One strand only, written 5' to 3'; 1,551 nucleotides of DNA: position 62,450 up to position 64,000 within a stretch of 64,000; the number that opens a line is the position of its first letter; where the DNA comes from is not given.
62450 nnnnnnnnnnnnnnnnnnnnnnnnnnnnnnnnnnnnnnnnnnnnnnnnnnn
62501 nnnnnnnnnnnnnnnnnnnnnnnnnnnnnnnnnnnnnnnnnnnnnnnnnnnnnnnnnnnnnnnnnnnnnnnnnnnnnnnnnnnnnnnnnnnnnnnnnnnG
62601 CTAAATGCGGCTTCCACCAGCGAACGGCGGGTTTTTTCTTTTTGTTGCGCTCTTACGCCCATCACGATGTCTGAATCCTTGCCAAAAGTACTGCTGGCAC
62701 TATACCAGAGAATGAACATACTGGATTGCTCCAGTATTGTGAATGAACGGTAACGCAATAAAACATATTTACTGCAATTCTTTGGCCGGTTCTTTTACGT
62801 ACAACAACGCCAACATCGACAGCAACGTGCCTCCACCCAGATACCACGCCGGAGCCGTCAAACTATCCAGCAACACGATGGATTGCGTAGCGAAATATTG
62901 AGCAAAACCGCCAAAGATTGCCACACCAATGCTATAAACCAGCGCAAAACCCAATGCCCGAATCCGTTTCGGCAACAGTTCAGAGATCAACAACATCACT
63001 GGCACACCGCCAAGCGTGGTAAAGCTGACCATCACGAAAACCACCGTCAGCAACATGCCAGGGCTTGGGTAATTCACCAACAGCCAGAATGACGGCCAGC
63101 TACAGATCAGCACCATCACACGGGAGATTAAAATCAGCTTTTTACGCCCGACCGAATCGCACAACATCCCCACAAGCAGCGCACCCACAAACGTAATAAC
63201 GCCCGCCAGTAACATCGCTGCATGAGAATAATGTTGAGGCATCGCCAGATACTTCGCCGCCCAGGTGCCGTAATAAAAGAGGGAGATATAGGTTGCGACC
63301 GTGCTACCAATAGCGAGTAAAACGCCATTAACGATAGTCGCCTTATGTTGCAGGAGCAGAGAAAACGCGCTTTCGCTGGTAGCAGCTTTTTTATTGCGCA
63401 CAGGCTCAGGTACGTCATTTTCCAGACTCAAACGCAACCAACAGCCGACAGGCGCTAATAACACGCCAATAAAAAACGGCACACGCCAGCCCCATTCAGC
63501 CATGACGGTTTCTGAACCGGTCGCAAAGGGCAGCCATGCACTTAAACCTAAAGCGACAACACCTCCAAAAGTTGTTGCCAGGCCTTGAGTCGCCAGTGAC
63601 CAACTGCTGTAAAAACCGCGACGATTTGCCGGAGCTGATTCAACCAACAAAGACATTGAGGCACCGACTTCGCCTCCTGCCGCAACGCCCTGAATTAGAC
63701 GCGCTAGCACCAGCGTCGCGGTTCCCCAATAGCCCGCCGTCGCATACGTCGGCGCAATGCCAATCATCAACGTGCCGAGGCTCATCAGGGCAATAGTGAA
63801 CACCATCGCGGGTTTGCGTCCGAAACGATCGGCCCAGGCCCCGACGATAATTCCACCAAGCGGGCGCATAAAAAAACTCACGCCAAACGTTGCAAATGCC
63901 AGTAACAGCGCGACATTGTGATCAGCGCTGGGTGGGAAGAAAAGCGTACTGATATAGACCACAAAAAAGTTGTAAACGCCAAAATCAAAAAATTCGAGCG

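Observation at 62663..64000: MFS (MHS-type) transporter gene directly upstream of fabR, where K-12 has divergent sthA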

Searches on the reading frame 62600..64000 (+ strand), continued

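Call 45: find_homologous_proteins(query=L001:10530-11696:-, max_evalue=1e-30)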
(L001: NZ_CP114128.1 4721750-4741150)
Query L001:10530-11696:- (388 aa): 7999 proteins with E <= 1e-30 among 8000 candidates; the best 120 are listed.
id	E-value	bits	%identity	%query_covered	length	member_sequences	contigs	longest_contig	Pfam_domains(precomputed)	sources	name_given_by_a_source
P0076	1.8e-262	888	100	100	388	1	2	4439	PF01546.34,PF07687.20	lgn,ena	-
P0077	1.9e-262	888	100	100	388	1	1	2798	PF01546.34,PF07687.20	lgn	-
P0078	2.5e-262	887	99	100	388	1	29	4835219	PF01546.34,PF07687.20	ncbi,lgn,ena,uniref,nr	ncbi:TPA: M20 aminoacylase family protein [Escherichia coli]|uniref:M20 aminoacylase family protein 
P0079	2.5e-262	887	99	100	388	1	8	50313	PF01546.34,PF07687.20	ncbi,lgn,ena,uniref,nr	ncbi:amidohydrolase [Escherichia coli]|uniref:M20 aminoacylase family protein n=1 Tax=Escherichia co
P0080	2.6e-262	887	99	100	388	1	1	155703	PF01546.34,PF07687.20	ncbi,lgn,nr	ncbi:amidohydrolase [Escherichia coli]|nr:amidohydrolase [Escherichia coli]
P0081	3.4e-262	887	100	100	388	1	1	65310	PF01546.34,PF07687.20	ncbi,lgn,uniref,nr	ncbi:M20 aminoacylase family protein [Escherichia coli]|uniref:M20 aminoacylase family protein n=1 T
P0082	3.4e-262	887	100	100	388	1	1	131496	PF01546.34,PF07687.20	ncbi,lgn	ncbi:M20 aminoacylase family protein [Escherichia coli]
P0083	3.5e-262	887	99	100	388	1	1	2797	PF01546.34,PF07687.20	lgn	-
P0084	3.9e-262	887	99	100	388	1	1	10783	PF01546.34,PF07687.20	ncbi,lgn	ncbi:M20 aminoacylase family protein [Escherichia coli]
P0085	4.5e-262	887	99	100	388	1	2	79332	PF01546.34,PF07687.20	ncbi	ncbi:M20 aminoacylase family protein [Escherichia coli]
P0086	5.0e-262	886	99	100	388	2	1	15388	PF01546.34,PF07687.20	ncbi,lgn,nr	ncbi:amidohydrolase [Escherichia coli]|nr:amidohydrolase [Escherichia coli]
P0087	5.1e-262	886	99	100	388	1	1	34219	PF01546.34,PF07687.20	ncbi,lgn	ncbi:M20 aminoacylase family protein [Escherichia coli]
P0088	5.5e-262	886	99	100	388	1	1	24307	PF01546.34,PF07687.20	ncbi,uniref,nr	ncbi:M20 aminoacylase family protein [Escherichia coli]|uniref:M20 aminoacylase family protein n=1 T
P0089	6.4e-262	886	100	100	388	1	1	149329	PF01546.34,PF07687.20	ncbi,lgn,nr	ncbi:TPA: amidohydrolase [Escherichia coli]|nr:amidohydrolase [Escherichia coli]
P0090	6.7e-262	886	99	100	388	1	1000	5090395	PF01546.34,PF07687.20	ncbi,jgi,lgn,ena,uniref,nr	ncbi:M20 aminoacylase family protein [Escherichia coli]|jgi:hippurate hydrolase|uniref:Amidohydrolas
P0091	6.8e-262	886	99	100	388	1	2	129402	PF01546.34,PF07687.20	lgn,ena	-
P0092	6.8e-262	886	99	100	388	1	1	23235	PF01546.34,PF07687.20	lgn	-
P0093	6.9e-262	886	99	100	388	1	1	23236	PF01546.34,PF07687.20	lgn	-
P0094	7.0e-262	886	99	100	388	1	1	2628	PF01546.34,PF07687.20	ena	-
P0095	7.0e-262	886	99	100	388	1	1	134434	PF01546.34,PF07687.20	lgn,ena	-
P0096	7.0e-262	886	99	100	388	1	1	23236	PF01546.34,PF07687.20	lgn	-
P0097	7.0e-262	886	99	100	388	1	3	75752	PF01546.34,PF07687.20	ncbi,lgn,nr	ncbi:M20 family metallopeptidase [Escherichia coli]|nr:amidohydrolase [Escherichia coli] MDA6569116.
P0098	7.0e-262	886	99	100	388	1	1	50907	PF01546.34,PF07687.20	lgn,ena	-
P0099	7.0e-262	886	99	100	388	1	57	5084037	PF01546.34,PF07687.20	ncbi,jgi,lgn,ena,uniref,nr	ncbi:amidohydrolase [Escherichia coli]|jgi:hippurate hydrolase|uniref:M20 aminoacylase family protei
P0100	7.0e-262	886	99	100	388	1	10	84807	PF01546.34,PF07687.20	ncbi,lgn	ncbi:TPA: M20 aminoacylase family protein [Escherichia coli]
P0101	7.0e-262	886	99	100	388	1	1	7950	PF01546.34,PF07687.20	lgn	-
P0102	7.0e-262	886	99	100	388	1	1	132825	PF01546.34,PF07687.20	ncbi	-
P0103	7.0e-262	886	99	100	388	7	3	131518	PF01546.34,PF07687.20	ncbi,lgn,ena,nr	ncbi:TPA: M20 aminoacylase family protein [Escherichia coli]|nr:amidohydrolase [Escherichia coli]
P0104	7.0e-262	886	99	100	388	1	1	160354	PF01546.34,PF07687.20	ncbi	ncbi:TPA: M20 aminoacylase family protein [Escherichia coli]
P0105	7.2e-262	886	99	100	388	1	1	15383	PF01546.34,PF07687.20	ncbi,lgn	ncbi:TPA: M20 aminoacylase family protein [Escherichia coli]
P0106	7.3e-262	886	99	100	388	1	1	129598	PF01546.34,PF07687.20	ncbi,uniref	ncbi:M20 aminoacylase family protein [Escherichia coli]|uniref:M20 aminoacylase family protein n=1 T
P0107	7.3e-262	886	99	100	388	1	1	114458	PF01546.34,PF07687.20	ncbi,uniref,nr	ncbi:M20 family metallopeptidase [Escherichia coli]|uniref:M20 aminoacylase family protein n=1 Tax=E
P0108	7.3e-262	886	99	100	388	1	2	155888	PF01546.34,PF07687.20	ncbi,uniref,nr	ncbi:M20 aminoacylase family protein [Escherichia coli]|uniref:M20 aminoacylase family protein n=1 T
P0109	7.5e-262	886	99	100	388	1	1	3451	PF01546.34,PF07687.20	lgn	-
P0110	7.5e-262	886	99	100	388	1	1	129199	PF01546.34,PF07687.20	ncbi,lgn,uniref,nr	ncbi:amidohydrolase [Escherichia coli]|uniref:M20 aminoacylase family protein n=1 Tax=Escherichia co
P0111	7.5e-262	886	99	100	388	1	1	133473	PF01546.34,PF07687.20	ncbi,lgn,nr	ncbi:amidohydrolase [Escherichia coli]|nr:amidohydrolase [Escherichia coli]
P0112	7.5e-262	886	99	100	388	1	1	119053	PF01546.34,PF07687.20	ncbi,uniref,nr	ncbi:M20 aminoacylase family protein [Escherichia coli]|uniref:M20 aminoacylase family protein n=1 T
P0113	7.5e-262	886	99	100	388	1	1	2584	PF01546.34,PF07687.20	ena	-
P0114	7.8e-262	886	99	100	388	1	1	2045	PF01546.34,PF07687.20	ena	-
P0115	8.0e-262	886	99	100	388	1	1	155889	PF01546.34,PF07687.20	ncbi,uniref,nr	ncbi:M20 aminoacylase family protein [Escherichia coli]|uniref:M20 aminoacylase family protein n=1 T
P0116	8.9e-262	886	99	100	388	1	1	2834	PF01546.34,PF07687.20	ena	-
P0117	9.2e-262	886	99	100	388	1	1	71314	PF01546.34,PF07687.20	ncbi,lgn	ncbi:TPA: M20 aminoacylase family protein [Escherichia coli]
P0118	9.2e-262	886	99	100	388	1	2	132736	PF01546.34,PF07687.20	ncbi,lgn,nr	ncbi:TPA: amidohydrolase [Escherichia coli]|nr:amidohydrolase [Escherichia coli] HDK2414724.1 amidoh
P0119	9.2e-262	886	99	100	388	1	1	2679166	PF01546.34,PF07687.20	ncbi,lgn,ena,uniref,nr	ncbi:hippurate hydrolase [Escherichia coli UMEA 3140-1]|uniref:M20 aminoacylase family protein n=1 T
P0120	9.2e-262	886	99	100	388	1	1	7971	PF01546.34,PF07687.20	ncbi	ncbi:M20 aminoacylase family protein [Escherichia coli]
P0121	9.3e-262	886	99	100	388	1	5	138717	PF01546.34,PF07687.20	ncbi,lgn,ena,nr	ncbi:amidohydrolase [Escherichia coli]|nr:amidohydrolase [Escherichia coli] EGK3277172.1 amidohydrol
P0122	9.4e-262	886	99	100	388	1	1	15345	PF01546.34,PF07687.20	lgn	-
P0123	9.6e-262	886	99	100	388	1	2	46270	PF01546.34,PF07687.20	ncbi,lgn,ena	ncbi:TPA: M20 aminoacylase family protein [Escherichia coli]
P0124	9.8e-262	886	99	100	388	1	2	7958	PF01546.34,PF07687.20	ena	-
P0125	9.9e-262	886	99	100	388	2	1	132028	PF01546.34,PF07687.20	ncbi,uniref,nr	ncbi:M20 aminoacylase family protein [Escherichia coli]|uniref:M20 aminoacylase family protein n=1 T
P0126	1.0e-261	885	99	100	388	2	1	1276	PF01546.34,PF07687.20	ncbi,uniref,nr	ncbi:amidohydrolase [Escherichia coli]|uniref:Amidohydrolase n=1 Tax=Escherichia coli TaxID=562 RepI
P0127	1.1e-261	885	99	100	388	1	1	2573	PF01546.34,PF07687.20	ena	-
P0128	1.1e-261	885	99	100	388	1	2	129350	PF01546.34,PF07687.20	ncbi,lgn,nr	ncbi:TPA: amidohydrolase [Escherichia coli]|nr:amidohydrolase [Escherichia coli]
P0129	1.1e-261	885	99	100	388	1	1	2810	PF01546.34,PF07687.20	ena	-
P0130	1.1e-261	885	99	100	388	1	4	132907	PF01546.34,PF07687.20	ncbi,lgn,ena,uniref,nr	ncbi:amidohydrolase [Escherichia coli]|uniref:M20 aminoacylase family protein n=1 Tax=Escherichia co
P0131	1.1e-261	885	99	100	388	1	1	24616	PF01546.34,PF07687.20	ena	-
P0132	1.1e-261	885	99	100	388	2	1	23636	PF01546.34,PF07687.20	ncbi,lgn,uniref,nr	ncbi:hippurate hydrolase [Escherichia coli]|uniref:M20 aminoacylase family protein n=1 Tax=Escherich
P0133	1.3e-261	885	99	100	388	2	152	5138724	PF01546.34,PF07687.20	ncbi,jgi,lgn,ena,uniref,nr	ncbi:amidohydrolase [Escherichia coli]|jgi:hippurate hydrolase|uniref:M20 aminoacylase family protei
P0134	1.3e-261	885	99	100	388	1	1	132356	PF01546.34,PF07687.20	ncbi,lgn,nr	ncbi:TPA: amidohydrolase [Escherichia coli]|nr:amidohydrolase [Escherichia coli]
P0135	1.3e-261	885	99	100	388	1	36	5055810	PF01546.34,PF07687.20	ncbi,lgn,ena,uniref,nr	ncbi:M20 aminoacylase family protein [Escherichia coli]|uniref:M20 aminoacylase family protein n=1 T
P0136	1.3e-261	885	99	100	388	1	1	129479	PF01546.34,PF07687.20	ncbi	ncbi:TPA: M20 aminoacylase family protein [Escherichia coli]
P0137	1.3e-261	885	99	100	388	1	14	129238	PF01546.34,PF07687.20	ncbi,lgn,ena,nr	ncbi:TPA: amidohydrolase [Escherichia coli]|nr:amidohydrolase [Escherichia coli] HCO4067089.1 amidoh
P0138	1.3e-261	885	99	100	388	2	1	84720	PF01546.34,PF07687.20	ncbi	-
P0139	1.3e-261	885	99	100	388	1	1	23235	PF01546.34,PF07687.20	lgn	-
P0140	1.3e-261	885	99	100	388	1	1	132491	PF01546.34,PF07687.20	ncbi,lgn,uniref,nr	ncbi:M20 aminoacylase family protein [Escherichia coli]|uniref:M20 aminoacylase family protein n=1 T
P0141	1.3e-261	885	99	100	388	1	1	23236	PF01546.34,PF07687.20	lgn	-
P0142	1.3e-261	885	99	100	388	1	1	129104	PF01546.34,PF07687.20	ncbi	ncbi:TPA: M20 aminoacylase family protein [Escherichia coli]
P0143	1.3e-261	885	99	100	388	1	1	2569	PF01546.34,PF07687.20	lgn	-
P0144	1.3e-261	885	99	100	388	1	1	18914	PF01546.34,PF07687.20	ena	-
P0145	1.3e-261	885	99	100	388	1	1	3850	PF01546.34,PF07687.20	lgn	-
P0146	1.3e-261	885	99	100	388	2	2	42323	PF01546.34,PF07687.20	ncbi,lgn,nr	ncbi:amidohydrolase [Escherichia coli]|nr:amidohydrolase [Escherichia coli] EEX4963142.1 amidohydrol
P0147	1.4e-261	885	99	100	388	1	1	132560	PF01546.34,PF07687.20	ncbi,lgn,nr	ncbi:TPA: amidohydrolase [Escherichia coli]|nr:amidohydrolase [Escherichia coli]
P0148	1.4e-261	885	99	100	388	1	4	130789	PF01546.34,PF07687.20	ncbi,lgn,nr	ncbi:TPA: amidohydrolase [Escherichia coli]|nr:amidohydrolase [Escherichia coli] HAZ3730399.1 amidoh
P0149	1.4e-261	885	99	100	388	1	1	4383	PF01546.34,PF07687.20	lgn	-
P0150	1.4e-261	885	99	100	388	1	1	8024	PF01546.34,PF07687.20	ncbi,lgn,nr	ncbi:amidohydrolase [Escherichia coli]|nr:amidohydrolase [Escherichia coli]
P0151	1.4e-261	885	99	100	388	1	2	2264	PF01546.34,PF07687.20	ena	-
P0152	1.4e-261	885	99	100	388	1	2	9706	PF01546.34,PF07687.20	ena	-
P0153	1.4e-261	885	99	100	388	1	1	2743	PF01546.34,PF07687.20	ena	-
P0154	1.4e-261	885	99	100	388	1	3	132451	PF01546.34,PF07687.20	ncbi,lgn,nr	ncbi:TPA: M20 aminoacylase family protein [Escherichia coli]|nr:amidohydrolase [Escherichia coli] HC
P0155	1.4e-261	885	99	100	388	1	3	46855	PF01546.34,PF07687.20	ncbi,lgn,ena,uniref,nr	ncbi:M20 aminoacylase family protein [Escherichia coli]|uniref:M20 aminoacylase family protein n=1 T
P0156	1.4e-261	885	99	100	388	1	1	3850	PF01546.34,PF07687.20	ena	-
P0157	1.4e-261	885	99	100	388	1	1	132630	PF01546.34,PF07687.20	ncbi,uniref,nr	ncbi:M20 aminoacylase family protein [Escherichia coli]|uniref:M20 aminoacylase family protein n=1 T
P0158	1.4e-261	885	99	100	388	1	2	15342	PF01546.34,PF07687.20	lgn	-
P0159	1.4e-261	885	99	100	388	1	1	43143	PF01546.34,PF07687.20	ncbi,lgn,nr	ncbi:amidohydrolase [Escherichia coli]|nr:amidohydrolase [Escherichia coli]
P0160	1.4e-261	885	99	100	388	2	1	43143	PF01546.34,PF07687.20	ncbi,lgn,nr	ncbi:M20 aminoacylase family protein [Escherichia coli]|nr:amidohydrolase [Escherichia coli]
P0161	1.4e-261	885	99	100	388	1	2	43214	PF01546.34,PF07687.20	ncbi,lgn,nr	ncbi:amidohydrolase [Escherichia coli]|nr:amidohydrolase [Escherichia coli] EJE9385766.1 amidohydrol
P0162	1.5e-261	885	99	100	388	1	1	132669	PF01546.34,PF07687.20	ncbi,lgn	ncbi:TPA: M20 aminoacylase family protein [Escherichia coli]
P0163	1.5e-261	885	99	100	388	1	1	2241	PF01546.34,PF07687.20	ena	-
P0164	1.5e-261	885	99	100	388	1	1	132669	PF01546.34,PF07687.20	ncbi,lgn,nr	ncbi:TPA: amidohydrolase [Escherichia coli]|nr:amidohydrolase [Escherichia coli]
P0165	1.5e-261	885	99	100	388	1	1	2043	PF01546.34,PF07687.20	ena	-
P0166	1.5e-261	885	99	100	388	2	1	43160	PF01546.34,PF07687.20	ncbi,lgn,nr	ncbi:amidohydrolase [Escherichia coli]|nr:amidohydrolase [Escherichia coli]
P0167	1.7e-261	885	99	100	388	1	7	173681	PF01546.34,PF07687.20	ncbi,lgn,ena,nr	ncbi:TPA: amidohydrolase [Escherichia coli]|nr:amidohydrolase [Escherichia coli] HAZ3454565.1 amidoh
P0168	1.7e-261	885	99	100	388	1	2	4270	PF01546.34,PF07687.20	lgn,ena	-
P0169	1.7e-261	885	99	100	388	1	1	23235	PF01546.34,PF07687.20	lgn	-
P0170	1.7e-261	885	99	100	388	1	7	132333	PF01546.34,PF07687.20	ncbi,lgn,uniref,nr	ncbi:peptidase M20 [Escherichia coli]|uniref:M20 aminoacylase family protein n=1 Tax=Escherichia col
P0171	1.7e-261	885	99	100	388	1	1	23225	PF01546.34,PF07687.20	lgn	-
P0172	1.7e-261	885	99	100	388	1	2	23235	PF01546.34,PF07687.20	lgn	-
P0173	1.7e-261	885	99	100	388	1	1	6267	PF01546.34,PF07687.20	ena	-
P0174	1.8e-261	885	99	100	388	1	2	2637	PF01546.34,PF07687.20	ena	-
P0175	1.8e-261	885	99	100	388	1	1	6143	PF01546.34,PF07687.20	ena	-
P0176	1.8e-261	885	99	100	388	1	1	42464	PF01546.34,PF07687.20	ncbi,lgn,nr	ncbi:amidohydrolase [Escherichia coli]|nr:amidohydrolase [Escherichia coli]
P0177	1.9e-261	885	99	100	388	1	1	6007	PF01546.34,PF07687.20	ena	-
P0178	1.9e-261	885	99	100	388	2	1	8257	PF01546.34,PF07687.20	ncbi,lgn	-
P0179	1.9e-261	885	99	100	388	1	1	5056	PF01546.34,PF07687.20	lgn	-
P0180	1.9e-261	885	99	100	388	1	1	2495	PF01546.34,PF07687.20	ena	-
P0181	1.9e-261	885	99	100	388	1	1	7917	PF01546.34,PF07687.20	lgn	-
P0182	2.0e-261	885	99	100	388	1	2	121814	PF01546.34,PF07687.20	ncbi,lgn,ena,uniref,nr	ncbi:M20 aminoacylase family protein [Escherichia coli]|uniref:M20 aminoacylase family protein n=1 T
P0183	2.0e-261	885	99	100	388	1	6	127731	PF01546.34,PF07687.20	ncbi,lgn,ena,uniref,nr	ncbi:TPA: amidohydrolase [Escherichia coli]|uniref:M20 aminoacylase family protein n=1 Tax=Escherich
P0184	2.0e-261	885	99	100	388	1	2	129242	PF01546.34,PF07687.20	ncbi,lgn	ncbi:TPA: M20 aminoacylase family protein [Escherichia coli]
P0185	2.0e-261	884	99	100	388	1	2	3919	PF01546.34,PF07687.20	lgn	-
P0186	2.0e-261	884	99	100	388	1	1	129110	PF01546.34,PF07687.20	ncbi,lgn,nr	ncbi:amidohydrolase [Escherichia coli]|nr:amidohydrolase [Escherichia coli]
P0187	2.0e-261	884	99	100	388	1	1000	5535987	PF01546.34,PF07687.20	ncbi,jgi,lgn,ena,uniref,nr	ncbi:amidohydrolase [Escherichia coli]|jgi:hippurate hydrolase|uniref:Hippurate hydrolase n=2 Tax=Es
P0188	2.1e-261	884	99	100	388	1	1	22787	PF01546.34,PF07687.20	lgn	-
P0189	2.1e-261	884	99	100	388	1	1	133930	PF01546.34,PF07687.20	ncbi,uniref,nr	ncbi:M20 aminoacylase family protein [Escherichia coli]|uniref:M20 aminoacylase family protein n=1 T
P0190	2.1e-261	884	99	100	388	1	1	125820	PF01546.34,PF07687.20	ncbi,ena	-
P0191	2.1e-261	884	99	100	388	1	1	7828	PF01546.34,PF07687.20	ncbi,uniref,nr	ncbi:M20 aminoacylase family protein [Escherichia coli]|uniref:M20 aminoacylase family protein n=1 T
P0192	2.2e-261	884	99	100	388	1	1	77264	PF01546.34,PF07687.20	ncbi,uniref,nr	ncbi:amidohydrolase [Escherichia coli]|uniref:M20 aminoacylase family protein n=1 Tax=Escherichia co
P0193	2.3e-261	884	99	100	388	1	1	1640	PF01546.34,PF07687.20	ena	-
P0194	2.3e-261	884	99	100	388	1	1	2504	PF01546.34,PF07687.20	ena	-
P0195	2.3e-261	884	99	100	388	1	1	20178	PF01546.34,PF07687.20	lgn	-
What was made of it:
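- On M20D amidohydrolase / aminoacylase subfamily (TIGR01891), for the upstream partner gene in relatives: Pfam PF01546 and PF07687 are precomputed for the orthologues (call 45).
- Tried and rejected: (2) Homologue search. find_homologous_proteins with the M20 protein was saturated by near-identical E. coli entries and added only automated names (call 45).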

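Call 53: search_dna_similar(query=L001:9170-10486:-, collection=plasmids, mode=protein, max_rows=25, max_evalue=1e-30)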
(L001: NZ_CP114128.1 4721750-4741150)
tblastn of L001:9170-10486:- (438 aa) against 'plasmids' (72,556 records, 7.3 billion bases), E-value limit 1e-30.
Records with a match: 1163; places in all: 2157; records where one place covers at least 80% of the query: 1067.
Best place of each record, by identity: <60% 1163.
By first word of the organism name: Ralstonia 137; Acinetobacter 110; Pantoea 101; Sinorhizobium 80; Escherichia 73; Rhodococcus 62; Rhizobium 61; Burkholderia 42; Streptomyces 42; Pseudomonas 38; and 79 more.
By predicted mobility (MOB-suite, as given by PLSDB): non-mobilizable 547; mobilizable 340; conjugative 276.
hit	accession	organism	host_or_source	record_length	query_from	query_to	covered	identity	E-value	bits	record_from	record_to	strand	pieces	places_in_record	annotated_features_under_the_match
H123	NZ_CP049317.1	Caballeronia sp. SBC2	whole organism,soil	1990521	12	436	97%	45.8%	7e-98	328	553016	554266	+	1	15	none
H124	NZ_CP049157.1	Caballeronia sp. SBC1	whole organism,soil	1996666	12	436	97%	45.8%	7e-98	328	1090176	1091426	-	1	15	none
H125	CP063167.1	Variovorax paradoxus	-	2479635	16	432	95%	43.8%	2e-91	310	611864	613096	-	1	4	MFS transporter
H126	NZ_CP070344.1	Variovorax sp. PDNC026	cell culture,Plastic debris in ...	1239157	16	432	95%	43.8%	7e-90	305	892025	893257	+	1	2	none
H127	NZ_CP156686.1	Burkholderia stagnalis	Bacterial cells,soils collected in ...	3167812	18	436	96%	43.3%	8e-86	293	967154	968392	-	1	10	none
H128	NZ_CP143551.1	Burkholderia multivorans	Homo sapiens,bronchoalveolar lavage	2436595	7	434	98%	41.8%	5e-85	291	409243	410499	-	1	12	none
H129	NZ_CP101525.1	Burkholderia arboris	mixed culture,soil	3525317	9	436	98%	41.6%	7e-90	305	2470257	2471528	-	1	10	none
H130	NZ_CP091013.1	Burkholderia cenocepacia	-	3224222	9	436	98%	40.5%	2e-81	281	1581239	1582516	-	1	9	none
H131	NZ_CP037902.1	Cupriavidus metallidurans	Soil,gold-copper mine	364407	19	436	95%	40.8%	7e-77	267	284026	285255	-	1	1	MFS transporter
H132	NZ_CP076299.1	Burkholderia pseudomallei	Homo sapiens,blood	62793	21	436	95%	40.5%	1e-80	278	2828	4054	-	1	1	MFS transporter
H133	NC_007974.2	Cupriavidus metallidurans CH34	-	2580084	17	432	95%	40.3%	9e-83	284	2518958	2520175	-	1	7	none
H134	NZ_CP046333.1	Cupriavidus metallidurans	sedimentation pond in a zinc factory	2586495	17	432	95%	40.3%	9e-83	284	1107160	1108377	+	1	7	none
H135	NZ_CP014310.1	Burkholderia sp. PAMC 26561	single cell,lichen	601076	16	435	96%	39.8%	1e-82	284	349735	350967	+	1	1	MFS transporter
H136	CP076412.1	Ralstonia wenshanensis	soil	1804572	15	436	96%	39.6%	1e-70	249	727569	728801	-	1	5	MFS transporter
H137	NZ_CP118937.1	Klebsiella pneumoniae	Pure isolate,Shoe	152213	1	432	99%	38.4%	2e-88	301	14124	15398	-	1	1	MFS transporter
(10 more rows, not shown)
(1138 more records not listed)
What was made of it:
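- Closest known: MHS-family carboxylate:H+ symporters. Different: Identity to any plasmid-borne transporter is at most 46% (call 53).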
